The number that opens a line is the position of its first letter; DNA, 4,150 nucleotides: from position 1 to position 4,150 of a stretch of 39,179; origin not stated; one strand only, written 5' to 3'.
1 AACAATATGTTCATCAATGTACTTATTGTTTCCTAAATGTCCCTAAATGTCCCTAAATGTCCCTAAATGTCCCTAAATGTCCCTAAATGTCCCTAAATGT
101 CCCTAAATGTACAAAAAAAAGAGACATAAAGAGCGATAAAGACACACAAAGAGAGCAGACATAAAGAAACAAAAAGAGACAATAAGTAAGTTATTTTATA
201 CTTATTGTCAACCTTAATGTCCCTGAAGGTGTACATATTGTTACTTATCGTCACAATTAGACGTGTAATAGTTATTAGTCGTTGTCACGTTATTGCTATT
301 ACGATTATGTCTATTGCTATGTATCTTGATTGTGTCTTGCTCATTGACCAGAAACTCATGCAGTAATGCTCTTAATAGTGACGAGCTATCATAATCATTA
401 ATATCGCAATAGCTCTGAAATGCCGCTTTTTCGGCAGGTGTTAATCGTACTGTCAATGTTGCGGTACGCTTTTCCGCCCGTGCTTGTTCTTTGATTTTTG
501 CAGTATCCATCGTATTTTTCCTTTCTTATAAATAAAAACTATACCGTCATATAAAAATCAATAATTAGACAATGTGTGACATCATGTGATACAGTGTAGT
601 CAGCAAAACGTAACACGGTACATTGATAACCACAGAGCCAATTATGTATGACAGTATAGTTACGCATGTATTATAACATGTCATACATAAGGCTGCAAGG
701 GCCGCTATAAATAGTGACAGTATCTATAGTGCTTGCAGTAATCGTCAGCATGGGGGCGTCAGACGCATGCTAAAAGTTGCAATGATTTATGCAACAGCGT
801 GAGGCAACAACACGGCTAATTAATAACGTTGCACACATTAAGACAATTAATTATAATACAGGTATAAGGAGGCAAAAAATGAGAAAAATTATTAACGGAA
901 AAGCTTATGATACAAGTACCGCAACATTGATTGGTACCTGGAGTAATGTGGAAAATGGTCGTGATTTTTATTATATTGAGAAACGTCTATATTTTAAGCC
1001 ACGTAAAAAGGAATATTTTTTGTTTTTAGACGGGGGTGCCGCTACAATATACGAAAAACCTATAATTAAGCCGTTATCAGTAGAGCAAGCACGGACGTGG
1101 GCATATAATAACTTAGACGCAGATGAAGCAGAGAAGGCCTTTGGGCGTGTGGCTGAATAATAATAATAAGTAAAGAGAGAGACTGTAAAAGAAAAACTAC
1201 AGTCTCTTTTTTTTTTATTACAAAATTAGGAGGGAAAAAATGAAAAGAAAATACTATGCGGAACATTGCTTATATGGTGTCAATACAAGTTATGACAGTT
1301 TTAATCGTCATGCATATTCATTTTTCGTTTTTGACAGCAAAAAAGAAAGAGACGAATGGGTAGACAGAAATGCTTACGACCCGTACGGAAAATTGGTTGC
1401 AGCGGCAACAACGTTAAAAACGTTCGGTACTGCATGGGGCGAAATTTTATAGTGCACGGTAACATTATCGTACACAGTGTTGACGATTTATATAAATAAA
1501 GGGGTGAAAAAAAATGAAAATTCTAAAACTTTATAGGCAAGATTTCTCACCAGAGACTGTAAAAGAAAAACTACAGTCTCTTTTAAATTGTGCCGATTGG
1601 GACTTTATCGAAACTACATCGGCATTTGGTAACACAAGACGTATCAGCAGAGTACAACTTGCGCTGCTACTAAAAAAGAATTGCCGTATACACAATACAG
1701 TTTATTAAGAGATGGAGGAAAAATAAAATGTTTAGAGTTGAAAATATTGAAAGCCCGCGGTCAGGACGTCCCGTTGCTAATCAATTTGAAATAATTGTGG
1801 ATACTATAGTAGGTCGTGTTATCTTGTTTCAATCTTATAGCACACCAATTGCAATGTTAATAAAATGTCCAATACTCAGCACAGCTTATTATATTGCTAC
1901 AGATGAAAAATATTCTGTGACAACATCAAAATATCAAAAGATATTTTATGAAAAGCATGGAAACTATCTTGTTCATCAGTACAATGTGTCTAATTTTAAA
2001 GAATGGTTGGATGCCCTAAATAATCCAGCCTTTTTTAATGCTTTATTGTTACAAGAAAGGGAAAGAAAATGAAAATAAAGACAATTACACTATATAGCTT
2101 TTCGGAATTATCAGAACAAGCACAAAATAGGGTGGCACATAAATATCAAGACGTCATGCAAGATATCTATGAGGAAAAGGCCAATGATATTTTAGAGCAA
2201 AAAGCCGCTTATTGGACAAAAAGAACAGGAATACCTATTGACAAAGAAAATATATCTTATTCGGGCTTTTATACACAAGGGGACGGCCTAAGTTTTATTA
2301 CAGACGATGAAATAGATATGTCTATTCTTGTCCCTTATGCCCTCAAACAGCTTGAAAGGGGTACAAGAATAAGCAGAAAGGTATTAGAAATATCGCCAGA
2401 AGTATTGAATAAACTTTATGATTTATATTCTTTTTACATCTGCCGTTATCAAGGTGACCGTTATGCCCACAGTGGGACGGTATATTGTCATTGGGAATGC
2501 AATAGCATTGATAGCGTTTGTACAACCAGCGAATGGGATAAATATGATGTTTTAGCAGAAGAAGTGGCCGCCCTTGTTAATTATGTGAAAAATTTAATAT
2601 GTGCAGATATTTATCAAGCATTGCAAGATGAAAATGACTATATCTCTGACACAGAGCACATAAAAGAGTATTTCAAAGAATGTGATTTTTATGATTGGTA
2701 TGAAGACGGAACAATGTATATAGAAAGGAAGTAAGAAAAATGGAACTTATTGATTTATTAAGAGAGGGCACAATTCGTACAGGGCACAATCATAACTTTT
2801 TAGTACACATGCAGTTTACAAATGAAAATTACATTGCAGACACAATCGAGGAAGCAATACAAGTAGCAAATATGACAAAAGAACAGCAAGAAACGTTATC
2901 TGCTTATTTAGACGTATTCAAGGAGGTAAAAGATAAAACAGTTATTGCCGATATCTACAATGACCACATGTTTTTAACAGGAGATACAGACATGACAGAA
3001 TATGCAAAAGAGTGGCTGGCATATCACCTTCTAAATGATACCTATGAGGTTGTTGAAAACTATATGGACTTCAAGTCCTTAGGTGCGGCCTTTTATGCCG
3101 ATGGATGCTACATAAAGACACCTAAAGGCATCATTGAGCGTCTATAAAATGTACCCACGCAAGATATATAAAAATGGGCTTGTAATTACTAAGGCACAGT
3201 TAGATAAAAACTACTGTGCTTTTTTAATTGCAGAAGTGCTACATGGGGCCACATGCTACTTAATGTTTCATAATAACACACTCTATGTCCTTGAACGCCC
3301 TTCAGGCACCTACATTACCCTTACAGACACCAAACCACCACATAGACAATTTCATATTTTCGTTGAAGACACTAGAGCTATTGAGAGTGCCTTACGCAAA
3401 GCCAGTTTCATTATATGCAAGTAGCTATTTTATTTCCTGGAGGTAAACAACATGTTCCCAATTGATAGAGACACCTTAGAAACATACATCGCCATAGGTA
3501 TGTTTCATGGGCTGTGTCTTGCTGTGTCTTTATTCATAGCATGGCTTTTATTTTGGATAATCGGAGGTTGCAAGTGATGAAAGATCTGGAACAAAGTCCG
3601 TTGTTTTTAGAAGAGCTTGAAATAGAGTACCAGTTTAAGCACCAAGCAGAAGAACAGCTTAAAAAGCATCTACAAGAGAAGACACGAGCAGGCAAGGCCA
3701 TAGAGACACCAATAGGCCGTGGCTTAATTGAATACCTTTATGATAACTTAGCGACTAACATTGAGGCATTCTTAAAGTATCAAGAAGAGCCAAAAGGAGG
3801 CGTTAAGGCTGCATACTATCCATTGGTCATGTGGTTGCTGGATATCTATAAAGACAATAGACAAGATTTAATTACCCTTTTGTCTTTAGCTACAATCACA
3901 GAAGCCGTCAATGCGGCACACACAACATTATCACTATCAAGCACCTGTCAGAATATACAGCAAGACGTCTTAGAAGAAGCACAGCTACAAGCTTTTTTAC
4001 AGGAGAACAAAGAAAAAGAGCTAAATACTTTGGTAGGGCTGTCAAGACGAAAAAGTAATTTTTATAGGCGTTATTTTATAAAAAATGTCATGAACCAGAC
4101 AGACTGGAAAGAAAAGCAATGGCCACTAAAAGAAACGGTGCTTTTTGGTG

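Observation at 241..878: RHH regulator divergent from the early promoters: a candidate minimal lysogeny/early-gene switch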

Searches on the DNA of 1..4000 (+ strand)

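Call 6: search_dna_similar(query=window:1-4000:+, collection=phages, mode=near)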
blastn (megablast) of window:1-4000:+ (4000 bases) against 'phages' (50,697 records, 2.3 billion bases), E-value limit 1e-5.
No match.

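Call 24: search_rna_families(source=window, start=1, end=1300, threshold=evalue, max_evalue=10)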
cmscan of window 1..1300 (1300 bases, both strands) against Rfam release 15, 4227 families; matches with E-value up to 10: 4.
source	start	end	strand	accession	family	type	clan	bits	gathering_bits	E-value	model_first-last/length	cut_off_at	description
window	1100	1221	+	RF01606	plasmodium_snoR31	Gene; snRNA; snoRNA; HACA-box;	-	23.2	60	2.2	1-145/145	no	small nucleolar RNA snoR31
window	1152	1221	+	RF02366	Yfr19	Gene; sRNA;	-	22.1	70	1.8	1-82/82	no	Cyanobacterial functional RNA 19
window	1165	1222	-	RF00979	mir-553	Gene; miRNA;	-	19.4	82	1.5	1-62/62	no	mir-553 microRNA precursor family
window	1191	1249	+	RF00736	mir-320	Gene; miRNA;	-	18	55.5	0.54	1-76/76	no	mir-320 microRNA precursor family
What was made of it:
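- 747..817 (+): Three consecutive RNA hairpins: HP1 747-771 (loop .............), HP2 776-795, HP3 796-817 (bulged G815). No Rfam match (call 24).
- On Rfam RNA families (for the leader 642-817): No hit over 1-1300 at E up to 10, apart from four weak below-threshold matches, presumably chance, at 1100-1250 (call 24).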

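Call 85: build_rna_model(alignment_id=A4, structure=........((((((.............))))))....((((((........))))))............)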
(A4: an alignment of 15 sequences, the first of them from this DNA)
Model R1 built from alignment A4 (15 sequences, 69 columns); structure: as given.
model positions 68; base pairs 12; branch points 1; effective number of sequences 1.76; information 0.826 bits per position. Calibrated on 0.2 Mb of random sequence (short: E-values are rough).
structure used (alignment columns):
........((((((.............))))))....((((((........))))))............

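Call 86: search_with_rna_model(model_id=R1, sources=[window, L012, L013, L014, L015, L016, L017, L018], max_evalue=10, show_alignments=4)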
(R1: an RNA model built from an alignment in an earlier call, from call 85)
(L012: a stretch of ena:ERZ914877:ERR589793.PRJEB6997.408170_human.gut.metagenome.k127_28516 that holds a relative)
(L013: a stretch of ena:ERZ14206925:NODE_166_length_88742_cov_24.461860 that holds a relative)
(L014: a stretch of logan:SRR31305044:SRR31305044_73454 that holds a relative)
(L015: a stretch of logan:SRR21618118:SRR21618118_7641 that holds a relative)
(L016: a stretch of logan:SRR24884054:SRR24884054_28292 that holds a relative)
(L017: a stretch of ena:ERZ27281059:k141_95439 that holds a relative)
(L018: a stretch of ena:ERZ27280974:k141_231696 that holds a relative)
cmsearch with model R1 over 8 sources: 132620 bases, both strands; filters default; matches with E-value up to 10: 1.
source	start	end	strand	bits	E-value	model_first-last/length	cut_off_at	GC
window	739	806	+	93.3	1.1e-25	1-68/68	no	0.49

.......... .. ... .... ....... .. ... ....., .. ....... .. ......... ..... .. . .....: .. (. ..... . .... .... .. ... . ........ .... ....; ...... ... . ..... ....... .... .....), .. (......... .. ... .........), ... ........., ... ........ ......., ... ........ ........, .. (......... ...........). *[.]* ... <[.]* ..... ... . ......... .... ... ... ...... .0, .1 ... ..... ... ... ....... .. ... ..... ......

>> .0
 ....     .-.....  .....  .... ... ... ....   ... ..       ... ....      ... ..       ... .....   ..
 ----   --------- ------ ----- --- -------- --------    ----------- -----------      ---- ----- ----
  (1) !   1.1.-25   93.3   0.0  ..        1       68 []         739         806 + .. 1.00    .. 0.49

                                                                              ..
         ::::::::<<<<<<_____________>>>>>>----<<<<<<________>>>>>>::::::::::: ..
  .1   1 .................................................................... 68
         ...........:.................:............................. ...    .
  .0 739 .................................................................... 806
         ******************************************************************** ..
